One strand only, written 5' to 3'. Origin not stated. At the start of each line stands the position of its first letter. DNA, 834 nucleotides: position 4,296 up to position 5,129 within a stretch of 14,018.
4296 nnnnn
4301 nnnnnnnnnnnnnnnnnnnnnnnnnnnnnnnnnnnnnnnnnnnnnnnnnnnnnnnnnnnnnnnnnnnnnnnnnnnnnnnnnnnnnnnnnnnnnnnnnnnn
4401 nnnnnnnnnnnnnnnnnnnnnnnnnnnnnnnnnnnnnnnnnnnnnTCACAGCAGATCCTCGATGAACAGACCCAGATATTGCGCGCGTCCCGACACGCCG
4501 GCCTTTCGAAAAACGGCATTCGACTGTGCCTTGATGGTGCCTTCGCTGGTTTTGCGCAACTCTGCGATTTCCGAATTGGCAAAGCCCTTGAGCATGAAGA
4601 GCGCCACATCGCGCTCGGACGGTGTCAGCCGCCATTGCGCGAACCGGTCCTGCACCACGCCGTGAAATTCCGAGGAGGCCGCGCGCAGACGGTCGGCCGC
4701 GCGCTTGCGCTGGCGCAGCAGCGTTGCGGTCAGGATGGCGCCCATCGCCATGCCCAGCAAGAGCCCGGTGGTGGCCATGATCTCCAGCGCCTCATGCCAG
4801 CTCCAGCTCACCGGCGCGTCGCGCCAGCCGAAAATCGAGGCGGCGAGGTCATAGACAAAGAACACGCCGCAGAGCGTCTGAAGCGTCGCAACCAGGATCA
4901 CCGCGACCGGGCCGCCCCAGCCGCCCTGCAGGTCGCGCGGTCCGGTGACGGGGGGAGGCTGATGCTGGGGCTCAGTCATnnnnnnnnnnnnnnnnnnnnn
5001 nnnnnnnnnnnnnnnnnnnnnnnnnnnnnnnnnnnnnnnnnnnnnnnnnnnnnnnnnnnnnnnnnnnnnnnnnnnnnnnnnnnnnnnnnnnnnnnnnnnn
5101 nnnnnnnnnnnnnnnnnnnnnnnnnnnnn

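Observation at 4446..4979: LuxR/GerE regulator tethered to the membrane by a two-helix hairpin with a short Trp-rich periplasmic loop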

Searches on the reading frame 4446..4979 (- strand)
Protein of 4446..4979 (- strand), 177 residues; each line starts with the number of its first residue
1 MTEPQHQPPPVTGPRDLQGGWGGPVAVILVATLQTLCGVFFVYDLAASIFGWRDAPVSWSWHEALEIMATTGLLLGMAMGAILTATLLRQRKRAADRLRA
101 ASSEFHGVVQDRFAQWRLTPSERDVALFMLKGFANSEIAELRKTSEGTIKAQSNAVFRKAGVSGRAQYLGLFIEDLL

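Call 4: search_protein_families(library=pfam, proteins=[window:4446-4979:-], max_evalue=0.1)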
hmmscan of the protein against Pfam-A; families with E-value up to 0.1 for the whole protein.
window:4446-4979:- (177 aa): 2 families
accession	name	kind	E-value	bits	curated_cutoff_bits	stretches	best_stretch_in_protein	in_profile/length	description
PF00196.25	GerE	-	3.8e-06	26.9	23.5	1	118-167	3-52/57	Bacterial regulatory proteins, luxR family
PF07638.17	Sigma70_ECF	-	0.078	13.3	21.1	0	121-151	140-170/185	ECF sigma factor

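Call 5: find_homologous_proteins(query=window:4449-4979:-, max_evalue=0.001)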
Query window:4449-4979:- (177 aa): 616 proteins with E <= 0.001 among 784 candidates; the best 120 are listed.
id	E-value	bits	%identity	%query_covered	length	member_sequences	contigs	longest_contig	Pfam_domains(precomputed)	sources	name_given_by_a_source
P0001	2.6e-112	391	100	100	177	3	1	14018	PF00196.26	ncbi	ncbi:MAG: LuxR C-terminal-related transcriptional regulator [Pseudomonadota bacterium]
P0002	1.5e-85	304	88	89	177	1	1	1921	PF00196.26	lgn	-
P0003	2.4e-66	241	67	95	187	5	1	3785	PF00196.26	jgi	-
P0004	3.1e-65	238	66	96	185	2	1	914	PF00196.26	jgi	-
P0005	2.7e-64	234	67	93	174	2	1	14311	PF00196.26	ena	-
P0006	1.6e-62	229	68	85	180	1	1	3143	PF00196.26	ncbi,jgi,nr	ncbi:MAG: LuxR family transcriptional regulator [Alphaproteobacteria bacterium]|nr:MAG: LuxR family 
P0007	1.5e-59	219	70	82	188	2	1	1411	PF00196.26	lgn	-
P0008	1.6e-59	219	69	86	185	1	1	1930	PF00196.26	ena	-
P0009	2.3e-59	218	66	86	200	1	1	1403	PF00196.26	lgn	-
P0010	2.3e-58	215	68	84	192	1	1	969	PF00196.26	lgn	-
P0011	1.1e-57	213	66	85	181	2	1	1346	PF00196.26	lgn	-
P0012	1.2e-57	213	65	88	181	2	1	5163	PF00196.26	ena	-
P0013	2.6e-57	212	64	81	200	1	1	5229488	PF00196.26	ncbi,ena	-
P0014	1.1e-56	210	67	84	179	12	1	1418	PF00196.26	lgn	-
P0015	2.4e-56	209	64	86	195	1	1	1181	PF00196.26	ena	-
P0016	1.2e-55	206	58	100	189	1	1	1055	PF00196.26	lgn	-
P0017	6.2e-55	204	64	84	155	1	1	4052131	PF00196.26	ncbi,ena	-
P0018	1.3e-54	203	65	85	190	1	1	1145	PF00196.26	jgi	jgi:DNA-binding CsgD family transcriptional regulator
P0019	3.7e-54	201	61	86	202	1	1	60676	PF00196.26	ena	-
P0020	4.7e-53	198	64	82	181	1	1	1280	PF00196.26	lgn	-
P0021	6.8e-53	197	62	85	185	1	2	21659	PF00196.26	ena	-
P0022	8.7e-53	197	64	82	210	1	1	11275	PF00196.26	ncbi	ncbi:MAG: LuxR C-terminal-related transcriptional regulator [Pseudomonadota bacterium]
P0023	1.2e-52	197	64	86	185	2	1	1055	PF00196.26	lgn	-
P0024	1.4e-52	196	64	85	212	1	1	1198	PF00196.26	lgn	-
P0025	1.7e-52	196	60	86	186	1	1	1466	PF00196.26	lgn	-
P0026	7.1e-52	194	62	85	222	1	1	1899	PF00196.26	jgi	jgi:DNA-binding CsgD family transcriptional regulator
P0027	1.9e-50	189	60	85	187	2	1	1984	PF00196.26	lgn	-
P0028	3.0e-50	189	53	96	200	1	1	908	PF00196.26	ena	-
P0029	8.1e-48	181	52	93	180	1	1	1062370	PF00196.26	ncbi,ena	-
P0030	1.0e-47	180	56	88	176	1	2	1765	PF00196.26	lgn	-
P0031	1.1e-47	180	55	88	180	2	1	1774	PF00196.26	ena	-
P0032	2.1e-47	179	59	85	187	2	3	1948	PF00196.26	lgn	-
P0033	3.8e-47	179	54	84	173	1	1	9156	PF00196.26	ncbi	-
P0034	8.9e-47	177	55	85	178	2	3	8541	PF00196.26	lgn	-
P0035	1.0e-46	177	56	88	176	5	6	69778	PF00196.26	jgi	jgi:DNA-binding CsgD family transcriptional regulator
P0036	1.3e-46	177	55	80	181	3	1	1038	PF00196.26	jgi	jgi:DNA-binding CsgD family transcriptional regulator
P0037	1.4e-46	177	56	87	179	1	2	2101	PF00196.26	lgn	-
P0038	1.7e-46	177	55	88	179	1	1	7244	PF00196.26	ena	-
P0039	1.9e-46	176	55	85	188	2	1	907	PF00196.26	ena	-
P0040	2.0e-46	176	53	88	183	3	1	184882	PF00196.26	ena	-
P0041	2.2e-46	176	55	85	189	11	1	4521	PF00196.26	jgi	jgi:DNA-binding CsgD family transcriptional regulator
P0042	2.4e-46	176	59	82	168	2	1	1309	PF00196.26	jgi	jgi:DNA-binding CsgD family transcriptional regulator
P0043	2.5e-46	176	55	87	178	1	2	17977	PF00196.26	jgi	jgi:DNA-binding CsgD family transcriptional regulator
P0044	3.5e-46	175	55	88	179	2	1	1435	PF00196.26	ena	-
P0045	3.5e-46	175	53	86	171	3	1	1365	PF00196.26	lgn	-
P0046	3.7e-46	175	55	87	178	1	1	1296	PF00196.26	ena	-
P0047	4.0e-46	175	56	82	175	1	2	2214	PF00196.26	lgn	-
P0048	4.0e-46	175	56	82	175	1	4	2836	PF00196.26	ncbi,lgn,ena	-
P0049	4.0e-46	175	50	91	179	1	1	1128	PF00196.26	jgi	jgi:DNA-binding CsgD family transcriptional regulator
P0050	4.1e-46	175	55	87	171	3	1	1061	PF00196.26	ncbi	-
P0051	4.6e-46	175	55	87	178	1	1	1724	PF00196.26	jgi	jgi:DNA-binding CsgD family transcriptional regulator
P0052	5.7e-46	175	54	86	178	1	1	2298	PF00196.26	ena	-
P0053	6.4e-46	175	52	100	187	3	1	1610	PF00196.26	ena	-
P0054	8.7e-46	174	56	85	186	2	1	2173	PF00196.26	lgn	-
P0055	8.7e-46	174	54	87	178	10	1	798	PF00196.26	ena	-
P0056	8.7e-46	174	55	86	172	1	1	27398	PF00196.26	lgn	-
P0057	9.8e-46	174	55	87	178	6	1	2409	PF00196.26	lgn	-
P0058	1.1e-45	174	57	82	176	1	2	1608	PF00196.26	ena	-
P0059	1.1e-45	174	52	80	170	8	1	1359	PF00196.26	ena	-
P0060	1.1e-45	174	54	81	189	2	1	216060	PF00196.26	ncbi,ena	-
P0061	1.2e-45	174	53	85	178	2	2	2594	PF00196.26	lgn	-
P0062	1.3e-45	174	56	81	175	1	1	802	PF00196.26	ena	-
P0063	1.4e-45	174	55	86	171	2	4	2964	PF00196.26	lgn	-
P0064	1.6e-45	173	54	86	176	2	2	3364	PF00196.26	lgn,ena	-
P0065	1.8e-45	173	54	88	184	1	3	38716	PF00196.26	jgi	jgi:DNA-binding CsgD family transcriptional regulator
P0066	1.9e-45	173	54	80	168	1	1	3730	PF00196.26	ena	-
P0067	2.1e-45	173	53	88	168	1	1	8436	PF00196.26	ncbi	-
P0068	2.1e-45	173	56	87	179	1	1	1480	PF00196.26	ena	-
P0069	2.4e-45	173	54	85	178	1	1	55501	PF00196.26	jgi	jgi:DNA-binding CsgD family transcriptional regulator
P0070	2.4e-45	173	52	80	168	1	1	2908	PF00196.26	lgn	-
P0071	2.5e-45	173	54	86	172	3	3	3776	PF00196.26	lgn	-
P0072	2.6e-45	173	51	88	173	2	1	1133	PF00196.26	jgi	jgi:DNA-binding CsgD family transcriptional regulator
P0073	2.7e-45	173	55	82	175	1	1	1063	PF00196.26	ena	-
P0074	2.9e-45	172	54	85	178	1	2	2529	PF00196.26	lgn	-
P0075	3.0e-45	172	53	80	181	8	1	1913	PF00196.26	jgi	jgi:DNA-binding CsgD family transcriptional regulator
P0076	3.1e-45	172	54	85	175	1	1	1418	PF00196.26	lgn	-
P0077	3.2e-45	172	56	86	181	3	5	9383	PF00196.26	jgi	jgi:DNA-binding NarL/FixJ family response regulator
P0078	3.6e-45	172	54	80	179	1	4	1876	PF00196.26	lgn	-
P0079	3.7e-45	172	54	86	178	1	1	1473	PF00196.26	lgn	-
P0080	3.8e-45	172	53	88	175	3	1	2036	PF00196.26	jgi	jgi:DNA-binding CsgD family transcriptional regulator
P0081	4.2e-45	172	54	88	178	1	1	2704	PF00196.26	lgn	-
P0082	4.4e-45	172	54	88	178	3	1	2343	PF00196.26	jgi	jgi:DNA-binding CsgD family transcriptional regulator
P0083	5.1e-45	172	55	88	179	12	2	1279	PF00196.26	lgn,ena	-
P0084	5.3e-45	172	53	87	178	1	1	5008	PF00196.26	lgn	-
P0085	5.3e-45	172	52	87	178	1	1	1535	PF00196.26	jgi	jgi:DNA-binding CsgD family transcriptional regulator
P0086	5.4e-45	172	53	85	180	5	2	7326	PF00196.26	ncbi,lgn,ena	-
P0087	5.9e-45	171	53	86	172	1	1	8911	PF00196.26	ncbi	ncbi:MAG: helix-turn-helix transcriptional regulator [Paracoccaceae bacterium]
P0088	6.4e-45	171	55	87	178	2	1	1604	PF00196.26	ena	-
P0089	6.4e-45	171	55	87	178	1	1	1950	PF00196.26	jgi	jgi:DNA-binding CsgD family transcriptional regulator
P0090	7.7e-45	171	55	86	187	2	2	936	PF00196.26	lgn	-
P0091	8.3e-45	171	53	85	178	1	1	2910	PF00196.26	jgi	jgi:DNA-binding CsgD family transcriptional regulator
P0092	9.8e-45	171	54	80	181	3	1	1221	PF00196.26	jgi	jgi:DNA-binding CsgD family transcriptional regulator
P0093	1.2e-44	171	52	86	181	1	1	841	PF00196.26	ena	-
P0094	1.2e-44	170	53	88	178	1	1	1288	PF00196.26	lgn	-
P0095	1.3e-44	170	52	86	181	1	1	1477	PF00196.26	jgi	jgi:DNA-binding CsgD family transcriptional regulator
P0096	1.3e-44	170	53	85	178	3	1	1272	PF00196.26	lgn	-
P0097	1.4e-44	170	55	82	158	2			PF00196.26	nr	nr:helix-turn-helix transcriptional regulator [Rhodovulum imhoffii]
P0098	1.4e-44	170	50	96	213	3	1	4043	PF00196.26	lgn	-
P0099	1.5e-44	170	55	87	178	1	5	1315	PF00196.26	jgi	jgi:DNA-binding CsgD family transcriptional regulator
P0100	1.7e-44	170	50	88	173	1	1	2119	PF00196.26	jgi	jgi:DNA-binding CsgD family transcriptional regulator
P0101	1.7e-44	170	55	82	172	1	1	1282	PF00196.26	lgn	-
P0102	1.7e-44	170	57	82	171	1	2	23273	PF00196.26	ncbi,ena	-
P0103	1.9e-44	170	54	87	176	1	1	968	PF00196.26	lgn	-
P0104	2.1e-44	170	53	87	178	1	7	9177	PF00196.26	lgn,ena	-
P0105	2.2e-44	170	53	88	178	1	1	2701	PF00196.26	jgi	jgi:DNA-binding CsgD family transcriptional regulator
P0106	2.3e-44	170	55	84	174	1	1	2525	PF00196.26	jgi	jgi:DNA-binding CsgD family transcriptional regulator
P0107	2.5e-44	169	53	85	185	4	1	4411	PF00196.26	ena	-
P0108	2.8e-44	169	52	88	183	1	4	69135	PF00196.26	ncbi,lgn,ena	-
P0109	2.8e-44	169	49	88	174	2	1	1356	PF00196.26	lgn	-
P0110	2.9e-44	169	53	86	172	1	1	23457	PF00196.26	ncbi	ncbi:MAG: helix-turn-helix transcriptional regulator [Paracoccaceae bacterium]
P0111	3.2e-44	169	52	85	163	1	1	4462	PF00196.26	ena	-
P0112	4.0e-44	169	54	87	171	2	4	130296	PF00196.26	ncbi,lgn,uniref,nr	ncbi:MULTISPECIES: helix-turn-helix transcriptional regulator [Sediminimonas]|uniref:Response regula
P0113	4.1e-44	169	52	100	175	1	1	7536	PF00196.26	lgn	-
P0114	4.2e-44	169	53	87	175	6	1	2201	PF00196.26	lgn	-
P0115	4.3e-44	169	53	88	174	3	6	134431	PF00196.26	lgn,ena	-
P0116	5.1e-44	168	55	85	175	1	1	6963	PF00196.26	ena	-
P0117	5.1e-44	168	51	88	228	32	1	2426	PF00196.26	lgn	-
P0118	5.1e-44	168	57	82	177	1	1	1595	PF00196.26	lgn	-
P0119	5.5e-44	168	52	86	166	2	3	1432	PF00196.26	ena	-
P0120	5.6e-44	168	56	84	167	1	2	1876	PF00196.26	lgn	-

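Call 8: find_related_loci(query=A1, collection=genome_contigs, flank=6000)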
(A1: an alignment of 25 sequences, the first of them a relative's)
Query A1 (177 aa) in genome_contigs; peptide patterns used: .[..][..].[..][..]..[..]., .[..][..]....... (x = any residue, [..] = any of these).
600 stretches matched a pattern (row limit reached: there are more); 590 encode a relative of the query (tblastn E <= 1e-3); the best 80 are kept; 80 distinct loci.
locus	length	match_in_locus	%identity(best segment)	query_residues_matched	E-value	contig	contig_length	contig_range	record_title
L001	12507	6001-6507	60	1-177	2e-62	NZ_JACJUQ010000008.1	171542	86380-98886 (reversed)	Pontivivens nitratireducens strain h42 NODE_8_length_171542_cov_248.812142, whole genome shotgun sequence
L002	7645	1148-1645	51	12-177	1e-52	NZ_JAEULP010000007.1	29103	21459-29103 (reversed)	MAG: Tabrizicola sp. isolate new MAG-124 k141_3523577, whole genome shotgun sequence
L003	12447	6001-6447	56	29-177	2e-52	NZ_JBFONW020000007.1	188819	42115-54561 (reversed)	Aestuariibius insulae strain RE NODE_7_length_188819_cov_11.806076, whole genome shotgun sequence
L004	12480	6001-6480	54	18-177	2e-52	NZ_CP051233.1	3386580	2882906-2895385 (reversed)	MAG: Thalassovita sp. isolate m4 chromosome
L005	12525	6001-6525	51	1-177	1e-51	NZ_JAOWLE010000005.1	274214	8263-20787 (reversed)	Actibacterium sp. XHP0104 NODE_5_length_274214_cov_71.887598, whole genome shotgun sequence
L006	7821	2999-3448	53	28-177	2e-51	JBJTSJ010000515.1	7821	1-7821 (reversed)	MAG: Tabrizicola sp. isolate samp_4447_semibin_136 samp_4447_1334156, whole genome shotgun sequence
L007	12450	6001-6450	54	28-177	3e-51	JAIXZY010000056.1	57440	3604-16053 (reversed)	MAG: Rhodobacteraceae bacterium isolate D8_MAG_00066 pond_D8_MAG_00066_000000000063, whole genome shotgun sequence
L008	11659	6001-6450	54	28-177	4e-51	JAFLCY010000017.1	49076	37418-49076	MAG: Rhodobacterales bacterium isolate UWPOB_RHODOB1 gnl_X_KBLHCKFH_17, whole genome shotgun sequence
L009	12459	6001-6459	54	25-177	8e-51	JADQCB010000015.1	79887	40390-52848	MAG: Actibacterium sp. isolate Soudan_12_2 NODE_171_length_79887_cov_319.548953, whole genome shotgun sequence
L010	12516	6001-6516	49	10-177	6e-51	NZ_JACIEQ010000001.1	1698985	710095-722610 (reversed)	Actibacterium naphthalenivorans strain DSM 105040 Ga0373277_01, whole genome shotgun sequence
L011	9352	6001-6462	55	24-177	6e-51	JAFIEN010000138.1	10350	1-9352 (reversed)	MAG: Rubellimicrobium sp. isolate BM_Day8_Bin.38 NODE_2703_length_10350_cov_5.163380, whole genome shotgun sequence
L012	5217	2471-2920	55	28-177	1e-50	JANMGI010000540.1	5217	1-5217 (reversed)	MAG: Paracoccaceae bacterium isolate OTE_70_metabat_94 OTE_70_k141_3684327, whole genome shotgun sequence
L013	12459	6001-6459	54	23-177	1e-50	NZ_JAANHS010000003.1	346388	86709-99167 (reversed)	Rhodobacter calidifons strain M37P NODE_3_length_346388_cov_88.9528, whole genome shotgun sequence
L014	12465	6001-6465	54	23-177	2e-50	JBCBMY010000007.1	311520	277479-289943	MAG: Pseudomonadota bacterium isolate J06630_6 k141_160114_length_311520_cov_40.0017, whole genome shotgun sequence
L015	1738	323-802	54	18-177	1e-51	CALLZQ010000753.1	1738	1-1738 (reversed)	MAG TPA_asm: uncultured Tabrizicola sp. isolate SRR2107183_bin.30_CONCOCT_v1.1_MAG genome assembly, contig: ERZ794926.30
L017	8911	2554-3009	53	26-177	3e-50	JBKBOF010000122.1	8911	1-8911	MAG: Paracoccaceae bacterium isolate 21H_023.bin.42 NODE_123_length_8911_cov_30.781073, whole genome shotgun sequence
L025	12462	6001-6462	54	24-177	8e-50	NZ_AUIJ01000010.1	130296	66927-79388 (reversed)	Sediminimonas qiaohouensis DSM 21189 G568DRAFT_scaffold00010.10_C, whole genome shotgun sequence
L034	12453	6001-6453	54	27-177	3e-49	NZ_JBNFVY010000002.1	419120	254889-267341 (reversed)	Aliiroseovarius sp. PTFE2010 scaffold_2_length=419121, whole genome shotgun sequence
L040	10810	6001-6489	50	17-177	6e-49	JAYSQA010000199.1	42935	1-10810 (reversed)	MAG: Rhodobacterales bacterium isolate GFS_11617 GFS_11617_198, whole genome shotgun sequence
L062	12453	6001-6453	51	25-177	2e-47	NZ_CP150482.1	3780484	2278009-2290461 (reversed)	Celeribacter sp. SCSIO 80788 chromosome 1, complete sequence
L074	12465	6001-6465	51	23-177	2e-47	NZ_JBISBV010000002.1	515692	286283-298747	Marivita sp. S2033 scaffold_2_length=515693, whole genome shotgun sequence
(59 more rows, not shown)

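Call 9: search_protein_families(library=ncbifam, proteins=[window:4446-4979:-], max_evalue=0.1)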
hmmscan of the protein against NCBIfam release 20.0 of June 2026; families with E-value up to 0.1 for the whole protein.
window:4446-4979:- (177 aa): 13 families
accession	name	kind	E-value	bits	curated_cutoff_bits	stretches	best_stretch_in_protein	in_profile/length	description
NF047608.1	LIC13292_fam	subfamily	3.5e-18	66.3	200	1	87-177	72-162/166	LIC13292 family transcriptional regulator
NF041830.1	RR_TF_ErdR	exception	3.2e-05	23.7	390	1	118-168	151-201/213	response regulator transcription factor ErdR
NF047785.1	respo_reg_MadR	equivalog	6.9e-05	22.3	300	1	93-167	124-198/209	MadR family response regulator transcription factor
NF040749.1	tetrathio_RR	equivalog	0.00013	21.8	290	1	105-167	123-183/191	tetrathionate respiration response regulator TtrR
TIGR03020.2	EpsA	equivalog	0.00019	21.1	170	1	95-167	167-240/247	XrtB/PEP-CTERM-associated transcriptional regulator EpsA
NF008548.0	PRK11475.1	equivalog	0.00038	20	176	1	116-166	133-183/207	DNA-binding transcriptional activator BglJ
NF007505.1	PRK10100.1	equivalog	0.00069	19.3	250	1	115-167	142-194/204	biofilm master transcriptional regulator CsgD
NF052445.1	RespRegMctR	equivalog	0.0019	17.6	300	1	115-174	142-201/205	two-component system response regulator MctR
NF041232.1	BagY_FevT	exception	0.0039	16.1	700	1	116-172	295-352/367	LuxR family transcriptional regulator BagY/FevT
NF007708.0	PRK10403.1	equivalog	0.011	15.2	343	1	107-173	145-209/215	nitrate/nitrite response regulator protein NarP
NF007935.0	PRK10651.1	equivalog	0.011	14.9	250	1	115-165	153-203/216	two-component system response regulator NarL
NF009172.0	PRK12519.1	subfamily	0.052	13.1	222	0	99-154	125-179/194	RNA polymerase sigma factor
TIGR02937.1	sigma70-ECF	superfamily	0.07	12.7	42.9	1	102-152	104-153/165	sigma-70 family RNA polymerase sigma factor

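Call 23: predict_structure(alignment_id=A1)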
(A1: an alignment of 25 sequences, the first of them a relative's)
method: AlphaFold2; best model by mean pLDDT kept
length: 177 residues; sequences in the alignment: 25
mean_pLDDT: 87.4   pTM: 0.61
mean pLDDT of the five models: 87.4, 87.0, 86.7, 85.1, 83.3
residues with pLDDT >= 90: 92; 70-90: 64; 50-70: 18; < 50: 3
segments of 3 or more residues with pLDDT < 50: none
pLDDT, mean of each block of 10 residues (from residue 1): 67 54 79 86 86 79 87 88 92 94 94 97 97 97 98 98 96 87
secondary structure, 60 per line:
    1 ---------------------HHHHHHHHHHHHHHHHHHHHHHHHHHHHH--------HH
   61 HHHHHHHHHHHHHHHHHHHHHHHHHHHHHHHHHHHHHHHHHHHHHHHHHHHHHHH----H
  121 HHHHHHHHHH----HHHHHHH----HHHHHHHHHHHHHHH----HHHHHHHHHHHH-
elements in order: H22-50 H59-115 H120-130 H135-141 H146-160 H165-176

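Call 43: search_solved_structures(query=window:4449-4979:-, max_evalue=0.01)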
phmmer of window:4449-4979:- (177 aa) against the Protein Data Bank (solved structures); distinct sequences matched with E-value up to 0.01: 0.

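Call 44: search_solved_structures(query=A1, max_evalue=0.01)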
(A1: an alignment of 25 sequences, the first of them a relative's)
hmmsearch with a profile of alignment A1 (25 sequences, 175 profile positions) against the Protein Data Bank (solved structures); distinct sequences matched with E-value up to 0.01: 6.
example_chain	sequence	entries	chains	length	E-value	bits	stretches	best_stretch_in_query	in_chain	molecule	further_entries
6jqs_A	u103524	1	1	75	0.00021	24.3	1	94-153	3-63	DNA-binding response regulator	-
4gvp_A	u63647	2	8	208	0.00027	24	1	102-153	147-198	Response regulator protein vraR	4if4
7ve6_A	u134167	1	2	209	0.00027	23.9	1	102-153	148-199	Response regulator protein VraR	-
7ve4_A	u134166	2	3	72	0.00073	22.5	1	102-153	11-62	DNA-binding response regulator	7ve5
2rnj_A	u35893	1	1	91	0.0013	21.7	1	102-153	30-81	Response regulator protein vraR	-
1fse_A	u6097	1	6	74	0.0035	20.3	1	101-153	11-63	GERE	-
